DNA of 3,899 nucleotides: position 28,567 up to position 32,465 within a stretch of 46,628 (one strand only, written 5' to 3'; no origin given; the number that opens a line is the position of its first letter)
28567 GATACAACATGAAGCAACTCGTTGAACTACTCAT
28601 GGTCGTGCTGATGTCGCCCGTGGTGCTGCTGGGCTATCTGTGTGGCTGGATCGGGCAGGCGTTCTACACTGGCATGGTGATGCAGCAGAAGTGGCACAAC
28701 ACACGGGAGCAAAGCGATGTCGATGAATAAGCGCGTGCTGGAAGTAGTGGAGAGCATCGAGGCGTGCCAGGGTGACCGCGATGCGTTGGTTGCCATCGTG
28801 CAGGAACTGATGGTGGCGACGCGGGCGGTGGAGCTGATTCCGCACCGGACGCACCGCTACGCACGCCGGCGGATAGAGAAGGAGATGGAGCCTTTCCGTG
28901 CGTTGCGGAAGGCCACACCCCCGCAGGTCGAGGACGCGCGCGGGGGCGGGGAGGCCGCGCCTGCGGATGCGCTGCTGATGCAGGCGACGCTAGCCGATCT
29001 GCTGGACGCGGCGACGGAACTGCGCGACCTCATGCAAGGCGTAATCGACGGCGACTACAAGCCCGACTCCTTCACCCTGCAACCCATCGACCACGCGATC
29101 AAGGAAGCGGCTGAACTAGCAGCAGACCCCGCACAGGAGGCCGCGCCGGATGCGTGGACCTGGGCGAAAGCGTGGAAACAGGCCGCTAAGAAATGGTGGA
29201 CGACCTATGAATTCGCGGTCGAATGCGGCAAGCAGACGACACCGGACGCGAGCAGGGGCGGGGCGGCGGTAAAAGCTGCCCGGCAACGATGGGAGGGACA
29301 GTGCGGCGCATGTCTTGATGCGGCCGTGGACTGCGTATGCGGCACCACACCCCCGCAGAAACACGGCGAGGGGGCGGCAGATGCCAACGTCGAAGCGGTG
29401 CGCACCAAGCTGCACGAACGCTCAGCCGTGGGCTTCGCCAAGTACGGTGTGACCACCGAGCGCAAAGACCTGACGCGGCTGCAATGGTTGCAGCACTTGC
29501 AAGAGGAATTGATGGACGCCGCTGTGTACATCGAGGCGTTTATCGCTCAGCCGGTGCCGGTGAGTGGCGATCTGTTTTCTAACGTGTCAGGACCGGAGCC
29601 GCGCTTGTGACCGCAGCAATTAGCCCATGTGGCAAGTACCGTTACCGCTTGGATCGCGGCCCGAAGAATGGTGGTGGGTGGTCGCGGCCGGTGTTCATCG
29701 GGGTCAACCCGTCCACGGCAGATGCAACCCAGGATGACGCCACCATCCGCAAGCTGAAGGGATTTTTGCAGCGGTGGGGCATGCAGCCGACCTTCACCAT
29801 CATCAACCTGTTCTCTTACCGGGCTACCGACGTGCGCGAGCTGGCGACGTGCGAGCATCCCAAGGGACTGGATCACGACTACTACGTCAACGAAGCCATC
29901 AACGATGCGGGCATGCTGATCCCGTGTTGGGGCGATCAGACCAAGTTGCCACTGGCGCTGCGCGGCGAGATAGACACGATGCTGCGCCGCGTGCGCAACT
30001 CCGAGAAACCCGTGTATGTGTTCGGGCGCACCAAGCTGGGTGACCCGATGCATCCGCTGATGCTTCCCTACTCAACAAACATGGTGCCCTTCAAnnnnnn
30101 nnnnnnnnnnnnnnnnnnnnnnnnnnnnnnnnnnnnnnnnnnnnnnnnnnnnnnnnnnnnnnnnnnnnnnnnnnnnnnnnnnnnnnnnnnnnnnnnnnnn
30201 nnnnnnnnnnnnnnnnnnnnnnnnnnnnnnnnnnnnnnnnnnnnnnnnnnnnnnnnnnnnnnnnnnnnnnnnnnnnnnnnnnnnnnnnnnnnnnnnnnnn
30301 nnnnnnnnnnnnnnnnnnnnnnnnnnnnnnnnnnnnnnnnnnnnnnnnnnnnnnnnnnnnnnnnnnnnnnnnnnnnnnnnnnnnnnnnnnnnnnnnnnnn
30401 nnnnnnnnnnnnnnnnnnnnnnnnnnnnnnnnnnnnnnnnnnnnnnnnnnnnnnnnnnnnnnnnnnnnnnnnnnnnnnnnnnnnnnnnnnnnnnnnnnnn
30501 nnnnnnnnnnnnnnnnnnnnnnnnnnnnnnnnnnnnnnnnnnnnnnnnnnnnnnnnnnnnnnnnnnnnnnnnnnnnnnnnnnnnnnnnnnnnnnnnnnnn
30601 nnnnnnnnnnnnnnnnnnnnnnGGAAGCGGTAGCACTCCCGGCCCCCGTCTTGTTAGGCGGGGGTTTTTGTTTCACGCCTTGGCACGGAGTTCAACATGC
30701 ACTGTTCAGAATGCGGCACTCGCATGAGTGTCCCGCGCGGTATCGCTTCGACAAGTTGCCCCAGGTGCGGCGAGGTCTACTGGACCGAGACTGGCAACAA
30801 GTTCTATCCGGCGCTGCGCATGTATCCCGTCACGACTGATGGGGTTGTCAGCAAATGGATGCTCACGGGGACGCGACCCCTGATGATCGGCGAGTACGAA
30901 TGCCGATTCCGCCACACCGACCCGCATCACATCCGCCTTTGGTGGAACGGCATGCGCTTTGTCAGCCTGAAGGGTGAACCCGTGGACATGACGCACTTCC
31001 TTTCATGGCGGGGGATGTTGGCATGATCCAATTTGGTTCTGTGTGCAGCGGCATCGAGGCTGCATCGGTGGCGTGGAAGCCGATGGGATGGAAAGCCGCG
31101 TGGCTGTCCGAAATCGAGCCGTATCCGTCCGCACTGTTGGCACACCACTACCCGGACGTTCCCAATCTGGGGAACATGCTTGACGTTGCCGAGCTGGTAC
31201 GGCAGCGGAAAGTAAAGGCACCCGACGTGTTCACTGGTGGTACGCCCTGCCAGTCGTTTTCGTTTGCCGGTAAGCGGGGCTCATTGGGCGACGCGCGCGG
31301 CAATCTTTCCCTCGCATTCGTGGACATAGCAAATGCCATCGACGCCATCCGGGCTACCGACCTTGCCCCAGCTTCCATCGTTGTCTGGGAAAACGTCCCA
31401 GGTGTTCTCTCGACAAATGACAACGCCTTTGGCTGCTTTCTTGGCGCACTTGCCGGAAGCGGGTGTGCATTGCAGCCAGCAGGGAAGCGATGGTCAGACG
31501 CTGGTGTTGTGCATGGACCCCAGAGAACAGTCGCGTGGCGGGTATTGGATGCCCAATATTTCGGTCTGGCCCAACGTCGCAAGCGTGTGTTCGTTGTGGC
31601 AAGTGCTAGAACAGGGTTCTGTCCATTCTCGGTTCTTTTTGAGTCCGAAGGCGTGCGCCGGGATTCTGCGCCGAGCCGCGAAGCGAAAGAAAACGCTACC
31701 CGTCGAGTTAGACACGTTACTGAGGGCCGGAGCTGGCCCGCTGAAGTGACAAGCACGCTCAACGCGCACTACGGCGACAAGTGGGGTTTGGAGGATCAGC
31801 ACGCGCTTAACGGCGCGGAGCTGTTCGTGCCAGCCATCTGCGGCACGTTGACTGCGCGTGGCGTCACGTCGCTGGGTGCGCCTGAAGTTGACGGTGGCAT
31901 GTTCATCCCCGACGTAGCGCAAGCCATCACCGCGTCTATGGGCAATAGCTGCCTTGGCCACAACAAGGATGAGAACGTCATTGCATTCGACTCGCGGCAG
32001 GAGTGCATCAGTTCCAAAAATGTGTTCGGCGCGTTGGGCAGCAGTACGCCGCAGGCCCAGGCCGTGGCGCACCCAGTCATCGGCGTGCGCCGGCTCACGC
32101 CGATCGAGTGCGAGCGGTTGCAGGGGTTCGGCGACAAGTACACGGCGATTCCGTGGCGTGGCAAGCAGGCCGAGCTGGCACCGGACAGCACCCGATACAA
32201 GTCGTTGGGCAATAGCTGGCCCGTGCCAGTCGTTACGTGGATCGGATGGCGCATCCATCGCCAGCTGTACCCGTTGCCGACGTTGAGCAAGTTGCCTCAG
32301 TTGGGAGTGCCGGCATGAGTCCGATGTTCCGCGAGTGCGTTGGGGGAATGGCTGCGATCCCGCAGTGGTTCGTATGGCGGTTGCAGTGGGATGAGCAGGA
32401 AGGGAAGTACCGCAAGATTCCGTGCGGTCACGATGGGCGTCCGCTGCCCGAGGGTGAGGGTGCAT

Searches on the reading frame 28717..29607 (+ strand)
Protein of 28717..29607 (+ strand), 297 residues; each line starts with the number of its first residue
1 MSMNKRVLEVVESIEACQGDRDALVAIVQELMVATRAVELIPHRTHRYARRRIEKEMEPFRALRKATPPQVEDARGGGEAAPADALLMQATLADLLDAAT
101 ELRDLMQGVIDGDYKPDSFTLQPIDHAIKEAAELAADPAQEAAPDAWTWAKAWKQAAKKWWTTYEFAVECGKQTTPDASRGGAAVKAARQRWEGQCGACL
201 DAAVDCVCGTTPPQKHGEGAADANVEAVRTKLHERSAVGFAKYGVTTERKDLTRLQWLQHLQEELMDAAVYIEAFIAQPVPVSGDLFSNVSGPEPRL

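Call 27: search_protein_families(library=phrogs, proteins=[window:28717-29607:+], max_evalue=0.001)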
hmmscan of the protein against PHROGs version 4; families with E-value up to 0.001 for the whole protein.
window:28717-29607:+ (297 aa): 5 families
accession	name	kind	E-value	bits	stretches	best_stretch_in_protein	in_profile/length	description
phrog_17558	-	unknown function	7.7e-18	65.9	1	219-275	51-107/168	-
phrog_11184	-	unknown function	9.2e-15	55.5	1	215-276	29-90/104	-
phrog_28498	-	unknown function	2.7e-10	41.5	1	232-274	14-56/110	-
phrog_23240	-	unknown function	3.4e-08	34.7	1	227-274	79-126/140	-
phrog_32278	-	unknown function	0.00028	21.9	1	230-275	52-95/103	-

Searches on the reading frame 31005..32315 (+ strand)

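Call 27: search_protein_families(library=phrogs, proteins=[window:31005-32315:+], max_evalue=0.001)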
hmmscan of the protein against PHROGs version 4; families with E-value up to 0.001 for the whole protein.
window:31005-32315:+ (437 aa): 11 families
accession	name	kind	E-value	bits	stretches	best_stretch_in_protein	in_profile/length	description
phrog_116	-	other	2.5e-79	268.5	1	5-421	205-493/779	DNA methyltransferase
phrog_864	-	DNA, RNA and nucleotide metabolism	1.2e-41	144.1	1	21-418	654-1052/1064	DNA primase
phrog_363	-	other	4.2e-40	138.9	1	4-239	50-239/327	DNA methyltransferase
phrog_26324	-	other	1.8e-22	81.4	1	348-421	135-207/210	DNA methyltransferase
phrog_16528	-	other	3.1e-22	80.3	1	285-419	123-219/236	DNA methyltransferase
phrog_16427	-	other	5.8e-17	63.1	1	348-430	103-181/235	DNA methyltransferase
phrog_13621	-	unknown function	2.5e-14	54.2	1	323-419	17-110/121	-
phrog_17284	-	unknown function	8.5e-11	42.6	1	358-417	156-210/245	-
phrog_29583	-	other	8.7e-06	25.7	1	74-192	80-205/468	DNA methyltransferase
phrog_23296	-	other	4.3e-05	24.3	1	394-418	31-55/68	DNA methyltransferase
phrog_8411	-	unknown function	0.00028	21.7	1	356-400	163-202/206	-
